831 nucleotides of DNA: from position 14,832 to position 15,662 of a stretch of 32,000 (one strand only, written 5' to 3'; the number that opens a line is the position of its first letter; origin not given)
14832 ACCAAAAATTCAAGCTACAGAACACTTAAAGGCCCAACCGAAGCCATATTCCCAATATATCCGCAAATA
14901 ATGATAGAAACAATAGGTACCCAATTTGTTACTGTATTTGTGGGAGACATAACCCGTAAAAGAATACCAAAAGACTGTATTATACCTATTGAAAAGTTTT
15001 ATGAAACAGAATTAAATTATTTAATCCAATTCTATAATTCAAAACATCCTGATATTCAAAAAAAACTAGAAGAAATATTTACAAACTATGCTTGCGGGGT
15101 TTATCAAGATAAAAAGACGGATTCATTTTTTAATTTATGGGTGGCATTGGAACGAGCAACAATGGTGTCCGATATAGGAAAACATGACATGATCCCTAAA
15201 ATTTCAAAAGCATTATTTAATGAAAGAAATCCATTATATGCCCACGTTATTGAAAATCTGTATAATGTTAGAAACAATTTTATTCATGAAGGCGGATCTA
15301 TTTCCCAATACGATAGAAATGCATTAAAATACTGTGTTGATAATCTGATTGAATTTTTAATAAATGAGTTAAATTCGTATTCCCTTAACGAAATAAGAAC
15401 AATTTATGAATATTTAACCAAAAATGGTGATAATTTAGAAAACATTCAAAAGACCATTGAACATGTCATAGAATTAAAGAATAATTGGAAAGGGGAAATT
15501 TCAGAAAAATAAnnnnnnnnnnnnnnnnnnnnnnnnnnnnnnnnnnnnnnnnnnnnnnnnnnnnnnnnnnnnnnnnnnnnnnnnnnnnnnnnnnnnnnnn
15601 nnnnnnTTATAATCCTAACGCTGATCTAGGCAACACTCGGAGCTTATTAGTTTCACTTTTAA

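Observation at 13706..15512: wHTH regulator plus a 442-aa protein with a single C-terminal HEPN motif and an unrecognised N-terminal roughly 330 aa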

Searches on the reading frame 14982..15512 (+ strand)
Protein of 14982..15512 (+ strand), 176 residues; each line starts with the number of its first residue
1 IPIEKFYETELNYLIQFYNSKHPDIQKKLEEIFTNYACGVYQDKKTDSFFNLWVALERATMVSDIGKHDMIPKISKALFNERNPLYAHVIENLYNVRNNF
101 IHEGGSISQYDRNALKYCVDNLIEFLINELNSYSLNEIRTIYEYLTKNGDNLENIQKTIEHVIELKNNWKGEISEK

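Call 85: predict_structure(alignment_id=A3)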
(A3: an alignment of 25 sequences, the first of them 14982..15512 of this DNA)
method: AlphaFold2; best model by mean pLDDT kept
length: 176 residues; sequences in the alignment: 25
mean_pLDDT: 88.0   pTM: 0.80
mean pLDDT of the five models: 88.0, 87.3, 87.3, 87.1, 86.8
residues with pLDDT >= 90: 97; 70-90: 66; 50-70: 12; < 50: 1
segments of 3 or more residues with pLDDT < 50: none
pLDDT, mean of each block of 10 residues (from residue 1): 70 88 90 97 96 95 73 86 81 93 92 95 90 89 90 94 92 65
secondary structure, 60 per line:
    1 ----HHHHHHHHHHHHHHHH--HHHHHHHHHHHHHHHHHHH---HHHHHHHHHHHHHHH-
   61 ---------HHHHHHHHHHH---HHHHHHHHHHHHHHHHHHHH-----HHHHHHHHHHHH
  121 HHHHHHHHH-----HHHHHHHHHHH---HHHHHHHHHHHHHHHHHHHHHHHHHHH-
elements in order: H5-20 H23-41 H45-59 H70-80 H84-103 H109-129 H135-145 H149-175

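Call 87: fold_search(model_id=the predicted structure, library=pdb)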
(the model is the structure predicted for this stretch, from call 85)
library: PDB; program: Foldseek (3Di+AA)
matches with E <= 10: 431; with E <= 0.001: 0
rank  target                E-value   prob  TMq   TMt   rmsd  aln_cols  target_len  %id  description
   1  2rld_E                6.7e-01  0.44  0.26  0.39  15.5       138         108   11  CRYSTAL STRUCTURE OF A PROTEIN WITH UNKNOWN FUNCTION FROM S23 RIBOSOMAL PROTEIN FAMILY (BT_0352) FROM BACTEROIDES THET (released 2007-10-30)
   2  7dwf_A                7.8e-01  0.09  0.15  0.14  15.3       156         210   12  Crystal structure of a glutathione S-transferase mutant SbGSTU7(T53I) from Salix babylonica (released 2021-08-04)
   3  5uvi                  8.2e-01  0.51  0.33  0.17   9.9       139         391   12  Serial Millisecond Crystallography of Membrane and Soluble Protein Micro-crystals using Synchrotron Radiation (released 2017-05-24)
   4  8cu7                  8.2e-01  0.51  0.34  0.18   8.9       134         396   12  Crystal structure of A2AAR-StaR2-bRIL in complex with a novel A2a antagonist, LJ-4517 (released 2022-08-31)
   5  3fy7_B                8.2e-01  0.12  0.17  0.14  13.7       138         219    9  Crystal structure of homo sapiens CLIC3 (released 2009-02-24)
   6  1gwc_A                8.2e-01  0.12  0.16  0.14  17.1       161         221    6  The structure of a tau class glutathione S-transferase from wheat, active in herbicide detoxification (released 2002-06-06)
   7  3cax                  8.6e-01  0.20  0.24  0.17   9.7       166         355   11  Crystal structure of uncharacterized protein PF0695 (released 2008-03-18)
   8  6ps7                  9.1e-01  0.51  0.34  0.18   9.2       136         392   11  XFEL A2aR structure by ligand exchange from LUF5843 to ZM241385. (released 2019-11-13)
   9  3kyi_A                1.0e+00  0.38  0.35  0.44   9.7       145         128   11  Crystal structure of the phosphorylated P1 domain of CheA3 in complex with CheY6 from R. sphaeroides (released 2010-02-16)
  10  5jtb                  1.1e+00  0.47  0.35  0.19   9.0       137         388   14  Crystal structure of the chimeric protein of A2aAR-BRIL with bound iodide ions (released 2017-05-31)
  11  9jro_A                1.1e+00  0.38  0.32  0.17  12.2       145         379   12  Structural Insights into Selective Antagonism of PF04418948 and EP2 Prostaglandin Receptor (released 2025-10-22)
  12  5f5p_A                1.1e+00  0.08  0.17  0.16  21.9       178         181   16  Molecular Basis for Shroom2 Recognition by Rock1 (released 2016-10-19)
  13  8pe3_A                1.1e+00  0.57  0.42  0.22  11.3       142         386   15  Structure of Csm6' from Streptococcus thermophilus in complex with cyclic hexa-adenylate (cA6) (released 2023-10-04)
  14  9h2x                  1.1e+00  0.47  0.34  0.18   8.8       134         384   11  Crystal structure of stabilized A2A adenosine receptor A2AR-StaR2-bRIL in complex with compound 7, a novel nanomolar A2A (released 2025-06-18)
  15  5iu8                  1.1e+00  0.47  0.33  0.18   8.1       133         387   12  Crystal structure of stabilized A2A adenosine receptor A2AR-StaR2-bRIL in complex with compound 12f at 2.0A resolution (released 2016-06-29)
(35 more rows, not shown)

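Call 108: search_solved_structures(query=A3, max_evalue=10, show_alignments=0)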
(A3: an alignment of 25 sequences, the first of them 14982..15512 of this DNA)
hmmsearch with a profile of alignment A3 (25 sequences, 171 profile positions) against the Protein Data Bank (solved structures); distinct sequences matched with E-value up to 10: 10.
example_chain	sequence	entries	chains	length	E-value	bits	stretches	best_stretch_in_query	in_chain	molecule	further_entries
9hxm_A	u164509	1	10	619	3.3e-05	27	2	82-124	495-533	Putative bacterial antiviral defense protein Ec4ApeA from Escherichia coli strain 10434wH1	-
9hxd_A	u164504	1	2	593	9.4e-05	25.5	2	3-76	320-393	Bacterial antiviral defense protein Ec2ApeA from Escherichia coli strain 2-156-04_S4_C1 (o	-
9hxi_A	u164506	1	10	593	0.00012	25.2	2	3-76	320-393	Bacterial antiviral defense protein Ec2ApeA from Escherichia coli strain 2-156-04_S4_C1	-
9hxb_A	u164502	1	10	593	0.00047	23.3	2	3-76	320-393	Bacterial antiviral defense protein Ec2ApeA from Escherichia coli strain 2-156-04_S4_C1 (d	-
9hxj_A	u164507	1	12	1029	0.0005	23.2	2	4-77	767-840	Maltose/maltodextrin-binding periplasmic protein,Bacterial antiviral defense protein Ec3Ap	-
9hxe_A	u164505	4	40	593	0.006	19.7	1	3-76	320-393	Bacterial antiviral defense protein Ec2ApeA from Escherichia coli strain 2-156-04_S4_C1 (H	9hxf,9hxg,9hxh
8e83_A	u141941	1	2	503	0.017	18.2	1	63-136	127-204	Isoflavone synthase 1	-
7sr1_A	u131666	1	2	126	0.053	16.6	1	22-83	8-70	Sorting nexin-25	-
7sr2_A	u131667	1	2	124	0.066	16.3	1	23-84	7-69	Sorting nexin-25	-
3mx9_A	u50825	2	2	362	0.99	12.4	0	129-167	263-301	Protein scV3V2(G19S) | scV3V2(G19S)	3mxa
